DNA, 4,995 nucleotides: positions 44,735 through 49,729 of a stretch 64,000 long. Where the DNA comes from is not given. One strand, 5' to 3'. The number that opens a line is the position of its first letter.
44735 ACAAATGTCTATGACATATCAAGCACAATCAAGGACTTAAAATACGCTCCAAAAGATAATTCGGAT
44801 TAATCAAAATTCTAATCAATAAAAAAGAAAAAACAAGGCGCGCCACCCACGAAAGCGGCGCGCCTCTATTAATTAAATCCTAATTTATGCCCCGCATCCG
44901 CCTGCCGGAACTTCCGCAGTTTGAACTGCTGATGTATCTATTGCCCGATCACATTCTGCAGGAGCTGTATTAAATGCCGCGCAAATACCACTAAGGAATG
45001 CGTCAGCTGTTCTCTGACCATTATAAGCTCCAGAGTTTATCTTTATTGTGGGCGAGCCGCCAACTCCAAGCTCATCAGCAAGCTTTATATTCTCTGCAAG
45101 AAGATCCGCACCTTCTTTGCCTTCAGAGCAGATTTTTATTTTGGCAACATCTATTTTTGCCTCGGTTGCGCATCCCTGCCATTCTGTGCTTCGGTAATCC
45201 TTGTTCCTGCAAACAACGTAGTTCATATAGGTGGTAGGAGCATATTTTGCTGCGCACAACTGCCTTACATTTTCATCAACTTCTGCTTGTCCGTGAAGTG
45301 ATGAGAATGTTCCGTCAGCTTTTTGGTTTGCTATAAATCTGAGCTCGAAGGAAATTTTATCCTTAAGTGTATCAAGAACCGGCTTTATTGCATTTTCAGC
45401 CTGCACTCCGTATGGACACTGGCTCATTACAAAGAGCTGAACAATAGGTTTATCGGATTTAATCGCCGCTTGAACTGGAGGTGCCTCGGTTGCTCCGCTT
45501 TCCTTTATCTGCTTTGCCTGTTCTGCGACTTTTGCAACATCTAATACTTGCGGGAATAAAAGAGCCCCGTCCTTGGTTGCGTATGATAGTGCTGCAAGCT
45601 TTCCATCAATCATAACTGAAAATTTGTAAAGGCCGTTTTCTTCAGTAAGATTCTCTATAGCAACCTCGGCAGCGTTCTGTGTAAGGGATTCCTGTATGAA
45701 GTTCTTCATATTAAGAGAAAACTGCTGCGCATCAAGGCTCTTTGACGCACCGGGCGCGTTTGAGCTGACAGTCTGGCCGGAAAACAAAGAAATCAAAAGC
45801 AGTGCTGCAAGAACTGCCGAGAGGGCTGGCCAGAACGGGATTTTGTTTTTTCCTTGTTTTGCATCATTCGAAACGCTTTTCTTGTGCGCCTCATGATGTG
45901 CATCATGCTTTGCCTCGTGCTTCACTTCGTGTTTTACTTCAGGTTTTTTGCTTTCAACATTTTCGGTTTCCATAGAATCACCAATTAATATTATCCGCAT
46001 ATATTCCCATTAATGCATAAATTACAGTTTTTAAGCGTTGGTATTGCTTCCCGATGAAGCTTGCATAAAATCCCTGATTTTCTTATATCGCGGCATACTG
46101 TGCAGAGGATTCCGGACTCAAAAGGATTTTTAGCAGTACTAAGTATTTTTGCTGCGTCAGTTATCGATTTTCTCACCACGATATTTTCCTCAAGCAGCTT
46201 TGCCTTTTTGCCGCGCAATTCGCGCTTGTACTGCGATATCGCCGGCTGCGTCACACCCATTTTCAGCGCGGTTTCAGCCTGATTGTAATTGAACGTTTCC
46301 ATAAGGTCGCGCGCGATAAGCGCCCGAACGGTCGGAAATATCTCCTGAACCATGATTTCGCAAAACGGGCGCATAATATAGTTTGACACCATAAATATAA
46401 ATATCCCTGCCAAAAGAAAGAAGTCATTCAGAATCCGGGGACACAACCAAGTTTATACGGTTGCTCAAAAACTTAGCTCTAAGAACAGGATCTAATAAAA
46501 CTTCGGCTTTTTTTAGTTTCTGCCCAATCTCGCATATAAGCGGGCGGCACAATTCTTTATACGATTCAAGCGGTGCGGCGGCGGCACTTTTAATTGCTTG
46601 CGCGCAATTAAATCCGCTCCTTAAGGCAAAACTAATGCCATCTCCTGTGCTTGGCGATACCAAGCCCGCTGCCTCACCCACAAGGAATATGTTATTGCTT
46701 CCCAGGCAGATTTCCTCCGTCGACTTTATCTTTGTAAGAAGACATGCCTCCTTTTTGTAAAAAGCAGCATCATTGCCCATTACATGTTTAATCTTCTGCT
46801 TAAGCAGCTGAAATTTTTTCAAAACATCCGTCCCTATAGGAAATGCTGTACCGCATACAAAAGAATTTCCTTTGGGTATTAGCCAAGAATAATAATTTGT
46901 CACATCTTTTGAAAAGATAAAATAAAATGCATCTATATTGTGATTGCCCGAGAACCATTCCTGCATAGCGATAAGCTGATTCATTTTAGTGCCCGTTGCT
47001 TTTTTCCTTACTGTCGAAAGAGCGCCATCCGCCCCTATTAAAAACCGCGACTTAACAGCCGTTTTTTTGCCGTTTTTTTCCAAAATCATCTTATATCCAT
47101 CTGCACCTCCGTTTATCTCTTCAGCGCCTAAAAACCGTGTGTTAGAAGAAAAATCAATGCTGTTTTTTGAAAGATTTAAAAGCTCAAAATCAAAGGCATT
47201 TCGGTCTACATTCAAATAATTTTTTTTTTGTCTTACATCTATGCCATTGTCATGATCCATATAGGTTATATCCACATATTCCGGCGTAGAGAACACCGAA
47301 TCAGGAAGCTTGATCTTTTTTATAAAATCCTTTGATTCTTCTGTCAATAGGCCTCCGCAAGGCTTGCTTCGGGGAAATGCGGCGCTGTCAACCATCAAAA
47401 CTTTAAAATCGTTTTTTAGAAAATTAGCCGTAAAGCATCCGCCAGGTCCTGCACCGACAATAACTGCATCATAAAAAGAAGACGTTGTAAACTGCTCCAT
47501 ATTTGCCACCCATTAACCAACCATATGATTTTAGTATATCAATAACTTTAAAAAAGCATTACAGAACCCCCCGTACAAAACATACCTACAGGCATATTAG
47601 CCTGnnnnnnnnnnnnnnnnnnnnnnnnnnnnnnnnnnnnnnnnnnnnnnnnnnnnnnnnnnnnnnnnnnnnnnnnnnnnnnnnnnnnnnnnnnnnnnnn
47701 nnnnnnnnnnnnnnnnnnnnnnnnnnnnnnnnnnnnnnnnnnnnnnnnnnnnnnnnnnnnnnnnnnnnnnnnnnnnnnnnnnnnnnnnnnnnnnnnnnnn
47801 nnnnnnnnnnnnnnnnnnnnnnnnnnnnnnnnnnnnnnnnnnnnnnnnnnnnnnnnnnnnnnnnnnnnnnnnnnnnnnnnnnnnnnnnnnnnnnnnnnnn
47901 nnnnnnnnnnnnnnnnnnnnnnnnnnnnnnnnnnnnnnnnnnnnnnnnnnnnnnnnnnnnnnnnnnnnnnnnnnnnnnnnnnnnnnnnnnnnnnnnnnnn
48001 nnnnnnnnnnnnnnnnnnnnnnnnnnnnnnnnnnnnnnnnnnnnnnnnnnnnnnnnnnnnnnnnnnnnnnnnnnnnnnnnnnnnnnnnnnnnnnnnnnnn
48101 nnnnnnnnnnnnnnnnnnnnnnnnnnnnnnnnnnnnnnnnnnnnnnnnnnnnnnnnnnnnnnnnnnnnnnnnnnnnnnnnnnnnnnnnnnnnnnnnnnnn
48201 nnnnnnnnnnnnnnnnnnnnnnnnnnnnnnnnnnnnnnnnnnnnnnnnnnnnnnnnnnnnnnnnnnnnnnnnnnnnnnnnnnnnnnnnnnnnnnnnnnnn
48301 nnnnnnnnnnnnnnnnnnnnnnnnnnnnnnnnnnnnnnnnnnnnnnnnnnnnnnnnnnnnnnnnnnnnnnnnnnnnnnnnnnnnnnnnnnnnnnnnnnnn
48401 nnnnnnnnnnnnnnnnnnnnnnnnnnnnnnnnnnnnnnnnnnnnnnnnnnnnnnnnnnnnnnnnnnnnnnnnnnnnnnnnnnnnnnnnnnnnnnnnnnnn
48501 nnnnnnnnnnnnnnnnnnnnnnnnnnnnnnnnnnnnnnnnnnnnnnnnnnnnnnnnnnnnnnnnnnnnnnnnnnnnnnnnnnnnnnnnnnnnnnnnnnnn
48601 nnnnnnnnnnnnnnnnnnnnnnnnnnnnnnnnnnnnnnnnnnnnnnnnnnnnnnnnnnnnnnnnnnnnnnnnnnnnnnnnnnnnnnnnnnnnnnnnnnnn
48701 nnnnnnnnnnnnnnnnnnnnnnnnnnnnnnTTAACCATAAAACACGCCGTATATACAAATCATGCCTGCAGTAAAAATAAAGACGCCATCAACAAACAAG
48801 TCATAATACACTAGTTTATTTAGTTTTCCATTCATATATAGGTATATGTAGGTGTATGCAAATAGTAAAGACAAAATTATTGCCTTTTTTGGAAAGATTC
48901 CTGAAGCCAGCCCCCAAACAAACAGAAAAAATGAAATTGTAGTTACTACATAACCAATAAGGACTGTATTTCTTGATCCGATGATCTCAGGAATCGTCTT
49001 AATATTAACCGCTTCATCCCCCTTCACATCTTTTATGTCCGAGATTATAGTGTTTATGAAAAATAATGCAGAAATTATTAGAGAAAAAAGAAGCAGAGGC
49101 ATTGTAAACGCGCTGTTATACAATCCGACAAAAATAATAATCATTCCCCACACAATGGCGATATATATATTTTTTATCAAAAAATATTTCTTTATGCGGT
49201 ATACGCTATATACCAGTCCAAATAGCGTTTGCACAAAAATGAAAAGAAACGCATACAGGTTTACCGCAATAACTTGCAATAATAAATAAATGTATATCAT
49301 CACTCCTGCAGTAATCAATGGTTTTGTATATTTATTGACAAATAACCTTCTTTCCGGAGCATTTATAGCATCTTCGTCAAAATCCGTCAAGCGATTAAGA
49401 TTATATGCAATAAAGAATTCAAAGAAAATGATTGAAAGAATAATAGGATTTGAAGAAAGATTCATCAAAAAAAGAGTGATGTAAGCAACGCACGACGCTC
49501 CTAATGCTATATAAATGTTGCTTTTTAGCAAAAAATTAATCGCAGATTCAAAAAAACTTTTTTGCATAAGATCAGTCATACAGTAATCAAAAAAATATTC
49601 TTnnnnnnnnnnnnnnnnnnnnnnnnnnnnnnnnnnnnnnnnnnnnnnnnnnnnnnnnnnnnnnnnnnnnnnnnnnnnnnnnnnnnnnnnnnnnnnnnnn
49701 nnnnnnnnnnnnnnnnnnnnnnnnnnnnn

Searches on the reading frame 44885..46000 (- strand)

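Call 10: search_protein_families(library=pfam, proteins=[window:44885-46000:-], max_evalue=0.001)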
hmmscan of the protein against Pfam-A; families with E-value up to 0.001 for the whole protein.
window:44885-46000:- (371 aa): 4 families
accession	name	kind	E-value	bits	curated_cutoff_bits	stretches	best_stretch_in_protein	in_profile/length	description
PF03227.22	GILT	-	3.7e-11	43.7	22.4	1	187-280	2-106/107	Gamma interferon inducible lysosomal thiol reductase (GILT)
PF01323.26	DSBA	-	5.7e-05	23.4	25.6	1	217-336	72-187/191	DSBA-like thioredoxin domain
PF13098.12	Thioredoxin_2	-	0.00064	20.5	27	0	180-334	2-99/104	Thioredoxin-like domain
PF13462.12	Thioredoxin_4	-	0.00068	20.3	23.2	0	187-336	17-160/165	Thioredoxin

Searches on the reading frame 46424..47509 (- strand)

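Call 10: search_protein_families(library=pfam, proteins=[window:46424-47509:-], max_evalue=0.001)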
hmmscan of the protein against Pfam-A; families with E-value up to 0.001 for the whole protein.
window:46424-47509:- (361 aa): 3 families
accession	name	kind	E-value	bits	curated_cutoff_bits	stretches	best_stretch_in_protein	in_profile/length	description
PF01494.25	FAD_binding_3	-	5e-17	62.6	22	1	14-324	3-341/349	FAD binding domain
PF05834.18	Lycopene_cycl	-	6.7e-06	25.8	23.4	0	248-312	233-296/380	Lycopene cyclase protein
PF07992.20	Pyr_redox_2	-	2.8e-05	24.1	26.1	1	13-114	1-91/291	Pyridine nucleotide-disulphide oxidoreductase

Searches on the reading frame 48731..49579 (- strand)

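Call 72: search_protein_families(library=pfam, proteins=[window:48731-49579:-], max_evalue=0.001)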
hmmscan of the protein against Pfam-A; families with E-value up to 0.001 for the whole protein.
window:48731-49579:- (282 aa): 1 family
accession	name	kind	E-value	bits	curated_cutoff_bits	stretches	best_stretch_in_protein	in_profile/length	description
PF01040.23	UbiA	-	2.9e-19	69.8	34.2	1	55-248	33-232/250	UbiA prenyltransferase family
